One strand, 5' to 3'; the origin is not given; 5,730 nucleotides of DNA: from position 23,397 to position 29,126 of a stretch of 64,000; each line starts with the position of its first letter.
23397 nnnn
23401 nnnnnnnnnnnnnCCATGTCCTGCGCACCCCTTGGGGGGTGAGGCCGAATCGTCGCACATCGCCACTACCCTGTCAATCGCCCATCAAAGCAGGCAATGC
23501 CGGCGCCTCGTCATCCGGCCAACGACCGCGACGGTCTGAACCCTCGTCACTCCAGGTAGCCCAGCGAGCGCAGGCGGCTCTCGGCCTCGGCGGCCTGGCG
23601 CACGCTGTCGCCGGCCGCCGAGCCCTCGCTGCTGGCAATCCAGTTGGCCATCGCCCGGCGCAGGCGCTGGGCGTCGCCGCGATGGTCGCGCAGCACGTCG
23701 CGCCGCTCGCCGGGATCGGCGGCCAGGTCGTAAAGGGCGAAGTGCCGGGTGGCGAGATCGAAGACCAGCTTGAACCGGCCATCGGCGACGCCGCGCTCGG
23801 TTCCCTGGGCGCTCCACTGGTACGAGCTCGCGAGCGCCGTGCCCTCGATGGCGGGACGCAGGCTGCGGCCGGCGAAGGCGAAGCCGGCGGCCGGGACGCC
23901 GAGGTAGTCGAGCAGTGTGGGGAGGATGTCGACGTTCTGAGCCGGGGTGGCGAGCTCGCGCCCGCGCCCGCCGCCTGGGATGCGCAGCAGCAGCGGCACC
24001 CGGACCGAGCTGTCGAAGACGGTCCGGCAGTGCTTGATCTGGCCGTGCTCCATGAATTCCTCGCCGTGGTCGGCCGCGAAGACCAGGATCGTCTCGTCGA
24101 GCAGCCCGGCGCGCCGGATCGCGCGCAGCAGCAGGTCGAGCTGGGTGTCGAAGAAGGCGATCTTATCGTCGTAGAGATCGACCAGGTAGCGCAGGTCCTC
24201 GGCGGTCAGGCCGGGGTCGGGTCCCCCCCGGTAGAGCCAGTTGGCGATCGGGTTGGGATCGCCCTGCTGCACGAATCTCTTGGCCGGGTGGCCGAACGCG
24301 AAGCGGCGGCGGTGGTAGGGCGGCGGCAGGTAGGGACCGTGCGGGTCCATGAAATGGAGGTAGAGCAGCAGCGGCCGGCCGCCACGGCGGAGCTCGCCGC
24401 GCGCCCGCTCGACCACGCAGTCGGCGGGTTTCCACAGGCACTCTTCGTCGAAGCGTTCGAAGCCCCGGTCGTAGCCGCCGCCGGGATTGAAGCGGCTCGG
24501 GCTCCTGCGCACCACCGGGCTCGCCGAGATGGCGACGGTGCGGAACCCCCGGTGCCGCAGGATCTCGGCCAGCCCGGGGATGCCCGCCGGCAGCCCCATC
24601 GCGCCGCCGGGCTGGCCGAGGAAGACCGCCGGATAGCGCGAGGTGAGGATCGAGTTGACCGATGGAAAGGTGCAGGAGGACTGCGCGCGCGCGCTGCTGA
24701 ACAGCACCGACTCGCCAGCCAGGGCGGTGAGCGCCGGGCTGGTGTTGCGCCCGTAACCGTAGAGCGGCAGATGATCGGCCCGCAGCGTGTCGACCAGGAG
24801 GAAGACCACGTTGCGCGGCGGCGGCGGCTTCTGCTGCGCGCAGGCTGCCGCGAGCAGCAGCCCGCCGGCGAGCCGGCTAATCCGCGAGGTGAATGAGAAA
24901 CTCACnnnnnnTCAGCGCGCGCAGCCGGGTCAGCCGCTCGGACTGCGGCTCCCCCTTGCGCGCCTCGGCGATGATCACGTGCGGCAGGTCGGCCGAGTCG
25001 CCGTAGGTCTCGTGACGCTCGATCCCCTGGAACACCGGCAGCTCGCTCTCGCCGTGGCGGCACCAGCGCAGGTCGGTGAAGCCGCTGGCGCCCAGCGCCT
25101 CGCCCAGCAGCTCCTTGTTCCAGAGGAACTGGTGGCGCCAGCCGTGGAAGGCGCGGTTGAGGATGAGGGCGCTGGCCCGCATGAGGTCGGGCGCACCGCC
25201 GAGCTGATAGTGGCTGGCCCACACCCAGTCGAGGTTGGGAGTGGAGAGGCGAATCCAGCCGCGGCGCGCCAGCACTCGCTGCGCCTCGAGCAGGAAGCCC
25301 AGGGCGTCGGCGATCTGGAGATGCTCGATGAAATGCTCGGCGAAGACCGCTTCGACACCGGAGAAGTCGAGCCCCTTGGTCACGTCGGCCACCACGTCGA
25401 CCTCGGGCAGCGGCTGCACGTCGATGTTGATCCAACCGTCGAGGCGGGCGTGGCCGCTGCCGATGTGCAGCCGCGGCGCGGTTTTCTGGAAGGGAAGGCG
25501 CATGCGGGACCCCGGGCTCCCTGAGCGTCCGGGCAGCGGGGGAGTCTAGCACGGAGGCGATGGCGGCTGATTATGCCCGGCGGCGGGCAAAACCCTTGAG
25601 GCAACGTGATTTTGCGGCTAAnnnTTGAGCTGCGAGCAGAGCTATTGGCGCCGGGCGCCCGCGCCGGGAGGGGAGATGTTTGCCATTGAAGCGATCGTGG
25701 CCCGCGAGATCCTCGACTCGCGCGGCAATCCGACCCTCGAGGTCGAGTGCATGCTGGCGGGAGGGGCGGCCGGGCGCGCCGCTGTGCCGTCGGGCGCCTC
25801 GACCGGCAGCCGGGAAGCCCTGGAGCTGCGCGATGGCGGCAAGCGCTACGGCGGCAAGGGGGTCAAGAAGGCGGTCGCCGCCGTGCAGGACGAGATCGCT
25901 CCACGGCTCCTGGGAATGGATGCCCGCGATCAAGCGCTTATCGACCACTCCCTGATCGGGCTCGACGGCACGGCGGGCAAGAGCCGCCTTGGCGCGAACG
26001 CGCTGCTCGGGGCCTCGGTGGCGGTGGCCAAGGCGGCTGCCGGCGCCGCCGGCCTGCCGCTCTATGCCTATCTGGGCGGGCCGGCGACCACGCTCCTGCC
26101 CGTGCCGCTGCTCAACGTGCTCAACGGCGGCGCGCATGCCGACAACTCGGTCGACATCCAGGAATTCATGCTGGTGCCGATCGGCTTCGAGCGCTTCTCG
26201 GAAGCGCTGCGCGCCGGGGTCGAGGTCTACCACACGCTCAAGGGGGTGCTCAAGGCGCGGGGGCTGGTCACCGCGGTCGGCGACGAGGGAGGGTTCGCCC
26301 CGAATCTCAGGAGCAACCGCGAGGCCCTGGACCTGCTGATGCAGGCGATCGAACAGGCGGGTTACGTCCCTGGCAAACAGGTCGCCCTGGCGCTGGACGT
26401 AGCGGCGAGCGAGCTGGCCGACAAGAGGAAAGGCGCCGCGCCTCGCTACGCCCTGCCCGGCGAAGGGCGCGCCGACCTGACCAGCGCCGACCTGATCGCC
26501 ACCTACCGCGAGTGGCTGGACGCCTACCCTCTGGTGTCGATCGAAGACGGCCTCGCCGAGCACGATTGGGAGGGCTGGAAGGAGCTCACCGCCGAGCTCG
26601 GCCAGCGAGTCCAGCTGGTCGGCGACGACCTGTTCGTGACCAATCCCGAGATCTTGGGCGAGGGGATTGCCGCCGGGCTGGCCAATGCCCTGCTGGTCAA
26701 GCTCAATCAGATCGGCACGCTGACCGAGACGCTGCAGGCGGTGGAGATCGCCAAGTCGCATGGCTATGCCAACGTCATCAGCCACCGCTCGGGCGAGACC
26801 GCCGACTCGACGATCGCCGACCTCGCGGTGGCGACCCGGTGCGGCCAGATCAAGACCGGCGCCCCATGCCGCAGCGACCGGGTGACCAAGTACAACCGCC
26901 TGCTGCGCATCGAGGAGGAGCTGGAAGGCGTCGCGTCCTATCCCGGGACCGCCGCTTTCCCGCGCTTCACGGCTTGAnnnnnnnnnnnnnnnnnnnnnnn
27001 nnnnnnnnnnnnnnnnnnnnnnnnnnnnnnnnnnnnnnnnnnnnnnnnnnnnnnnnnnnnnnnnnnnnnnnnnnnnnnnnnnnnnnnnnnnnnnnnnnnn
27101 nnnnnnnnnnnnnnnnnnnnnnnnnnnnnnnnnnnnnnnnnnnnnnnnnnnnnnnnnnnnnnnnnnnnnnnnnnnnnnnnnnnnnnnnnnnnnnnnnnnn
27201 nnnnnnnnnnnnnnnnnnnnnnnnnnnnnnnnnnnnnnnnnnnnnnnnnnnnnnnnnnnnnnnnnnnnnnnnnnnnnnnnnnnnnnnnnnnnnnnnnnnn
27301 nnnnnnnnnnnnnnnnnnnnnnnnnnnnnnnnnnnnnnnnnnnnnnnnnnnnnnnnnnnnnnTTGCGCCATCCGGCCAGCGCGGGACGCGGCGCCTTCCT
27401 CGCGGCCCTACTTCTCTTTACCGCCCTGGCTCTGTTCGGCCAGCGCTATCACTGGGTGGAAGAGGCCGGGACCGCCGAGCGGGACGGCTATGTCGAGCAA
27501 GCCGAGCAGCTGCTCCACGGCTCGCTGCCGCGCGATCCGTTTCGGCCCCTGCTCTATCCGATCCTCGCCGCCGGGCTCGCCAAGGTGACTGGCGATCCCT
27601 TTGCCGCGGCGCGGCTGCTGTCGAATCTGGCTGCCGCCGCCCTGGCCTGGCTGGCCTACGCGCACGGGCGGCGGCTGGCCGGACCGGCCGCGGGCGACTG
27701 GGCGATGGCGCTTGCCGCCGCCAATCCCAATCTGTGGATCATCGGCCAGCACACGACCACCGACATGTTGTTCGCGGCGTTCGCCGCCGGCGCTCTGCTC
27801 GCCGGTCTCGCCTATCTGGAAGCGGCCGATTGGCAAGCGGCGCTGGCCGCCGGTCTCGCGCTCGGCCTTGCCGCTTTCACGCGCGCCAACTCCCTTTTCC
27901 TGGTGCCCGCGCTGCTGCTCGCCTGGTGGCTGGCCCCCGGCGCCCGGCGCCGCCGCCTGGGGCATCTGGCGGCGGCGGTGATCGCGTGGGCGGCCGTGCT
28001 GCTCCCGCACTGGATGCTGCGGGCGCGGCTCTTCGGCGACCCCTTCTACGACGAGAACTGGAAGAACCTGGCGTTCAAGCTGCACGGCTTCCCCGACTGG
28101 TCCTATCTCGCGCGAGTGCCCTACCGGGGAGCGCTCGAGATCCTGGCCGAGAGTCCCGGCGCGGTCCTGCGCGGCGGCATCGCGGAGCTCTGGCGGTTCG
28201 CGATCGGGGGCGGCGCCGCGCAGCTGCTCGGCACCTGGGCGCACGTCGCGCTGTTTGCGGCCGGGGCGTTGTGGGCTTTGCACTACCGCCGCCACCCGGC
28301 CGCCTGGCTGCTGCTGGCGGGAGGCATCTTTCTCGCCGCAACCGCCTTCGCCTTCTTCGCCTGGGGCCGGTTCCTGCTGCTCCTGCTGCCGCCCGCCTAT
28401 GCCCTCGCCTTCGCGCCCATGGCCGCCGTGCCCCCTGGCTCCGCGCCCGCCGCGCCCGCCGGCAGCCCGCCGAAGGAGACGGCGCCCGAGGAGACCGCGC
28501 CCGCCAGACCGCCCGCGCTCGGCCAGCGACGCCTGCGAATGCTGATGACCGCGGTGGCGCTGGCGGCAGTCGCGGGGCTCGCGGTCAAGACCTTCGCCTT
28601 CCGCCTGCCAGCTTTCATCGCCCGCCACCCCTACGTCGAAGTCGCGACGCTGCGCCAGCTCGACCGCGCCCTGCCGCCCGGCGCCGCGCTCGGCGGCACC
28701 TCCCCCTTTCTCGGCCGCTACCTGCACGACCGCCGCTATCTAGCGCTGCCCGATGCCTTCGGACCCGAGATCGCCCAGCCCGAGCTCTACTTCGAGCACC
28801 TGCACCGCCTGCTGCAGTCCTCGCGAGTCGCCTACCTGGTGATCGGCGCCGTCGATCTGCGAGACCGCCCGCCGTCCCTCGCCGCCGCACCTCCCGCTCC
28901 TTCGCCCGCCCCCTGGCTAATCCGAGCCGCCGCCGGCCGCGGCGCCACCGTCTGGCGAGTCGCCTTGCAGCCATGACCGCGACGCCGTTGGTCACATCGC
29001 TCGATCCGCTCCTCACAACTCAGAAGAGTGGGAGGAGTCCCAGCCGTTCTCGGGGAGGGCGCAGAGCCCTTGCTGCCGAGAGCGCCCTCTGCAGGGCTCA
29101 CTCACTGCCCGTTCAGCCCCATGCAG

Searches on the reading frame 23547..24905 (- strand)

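Call 14: search_protein_families(library=pfam, proteins=[window:23547-24905:-])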
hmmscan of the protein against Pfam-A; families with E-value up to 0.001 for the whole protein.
window:23547-24905:- (452 aa): 3 families
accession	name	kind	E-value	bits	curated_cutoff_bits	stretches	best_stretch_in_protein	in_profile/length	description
PF00884.28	Sulfatase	-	3.7e-42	145.1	25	1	31-337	1-301/301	Sulfatase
PF16347.10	SGSH_C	-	2.7e-11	44.3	29.3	1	293-409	8-136/154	N-sulphoglucosamine sulphohydrolase, C-terminal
PF01663.27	Phosphodiest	-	0.0001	22.5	23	0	33-93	1-58/342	Type I phosphodiesterase / nucleotide pyrophosphatase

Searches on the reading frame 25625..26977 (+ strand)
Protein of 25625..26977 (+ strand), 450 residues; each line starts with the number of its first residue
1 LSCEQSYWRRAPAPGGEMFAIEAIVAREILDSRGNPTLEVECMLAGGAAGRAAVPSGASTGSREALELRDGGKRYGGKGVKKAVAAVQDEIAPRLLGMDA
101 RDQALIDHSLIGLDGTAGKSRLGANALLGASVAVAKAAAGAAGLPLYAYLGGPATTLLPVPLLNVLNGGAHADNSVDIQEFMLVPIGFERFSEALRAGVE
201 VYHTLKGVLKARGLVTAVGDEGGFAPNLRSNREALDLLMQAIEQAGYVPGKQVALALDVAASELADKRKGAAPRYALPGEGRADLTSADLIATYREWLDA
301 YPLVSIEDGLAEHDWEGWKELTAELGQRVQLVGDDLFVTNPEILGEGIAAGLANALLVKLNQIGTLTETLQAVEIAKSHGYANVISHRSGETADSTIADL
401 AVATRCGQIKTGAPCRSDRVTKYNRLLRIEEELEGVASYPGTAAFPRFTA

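Call 14: search_protein_families(library=pfam, proteins=[window:25625-26977:+])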
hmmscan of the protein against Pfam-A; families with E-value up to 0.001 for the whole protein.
window:25625-26977:+ (450 aa): 3 families
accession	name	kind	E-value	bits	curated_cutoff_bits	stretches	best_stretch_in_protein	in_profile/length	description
PF00113.28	Enolase_C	-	7.5e-121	403.4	21.5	1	157-443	3-291/296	Enolase, C-terminal TIM barrel domain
PF03952.21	Enolase_N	-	9.6e-54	181.5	35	1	21-150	1-131/131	Enolase, N-terminal domain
PF13378.12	MR_MLE_C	-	1.8e-05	25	29.4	1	258-405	30-170/219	Enolase C-terminal domain-like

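Call 45: find_encoding_contigs(protein=window:25625-26977:+, flank=10000, max_places=3)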
Protein window:25625-26977:+ (450 aa): no gene with exactly this product is on record in the collection.

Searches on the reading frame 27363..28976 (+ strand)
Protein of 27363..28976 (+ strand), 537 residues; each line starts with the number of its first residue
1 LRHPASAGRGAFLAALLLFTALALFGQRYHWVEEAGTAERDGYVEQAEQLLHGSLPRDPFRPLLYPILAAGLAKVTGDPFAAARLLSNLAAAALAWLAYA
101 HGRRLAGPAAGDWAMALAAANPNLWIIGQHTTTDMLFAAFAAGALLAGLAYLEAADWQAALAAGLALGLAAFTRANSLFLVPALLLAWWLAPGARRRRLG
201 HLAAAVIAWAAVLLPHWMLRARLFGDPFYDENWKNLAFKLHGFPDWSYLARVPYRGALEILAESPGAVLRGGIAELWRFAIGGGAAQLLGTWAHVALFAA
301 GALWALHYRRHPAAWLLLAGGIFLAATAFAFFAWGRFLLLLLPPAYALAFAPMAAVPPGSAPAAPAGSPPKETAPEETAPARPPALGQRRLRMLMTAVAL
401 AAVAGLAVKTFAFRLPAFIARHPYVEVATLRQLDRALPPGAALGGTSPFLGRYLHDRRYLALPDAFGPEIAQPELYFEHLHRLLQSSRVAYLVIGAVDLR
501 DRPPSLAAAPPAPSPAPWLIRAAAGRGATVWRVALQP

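Call 14: search_protein_families(library=pfam, proteins=[window:27363-28976:+])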
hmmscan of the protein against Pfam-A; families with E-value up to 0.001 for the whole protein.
window:27363-28976:+ (537 aa): 1 family
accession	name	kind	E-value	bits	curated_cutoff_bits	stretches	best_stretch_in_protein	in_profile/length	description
PF13231.12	PMT_2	-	5.6e-13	49.8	26.1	1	61-217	2-158/160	Dolichyl-phosphate-mannose-protein mannosyltransferase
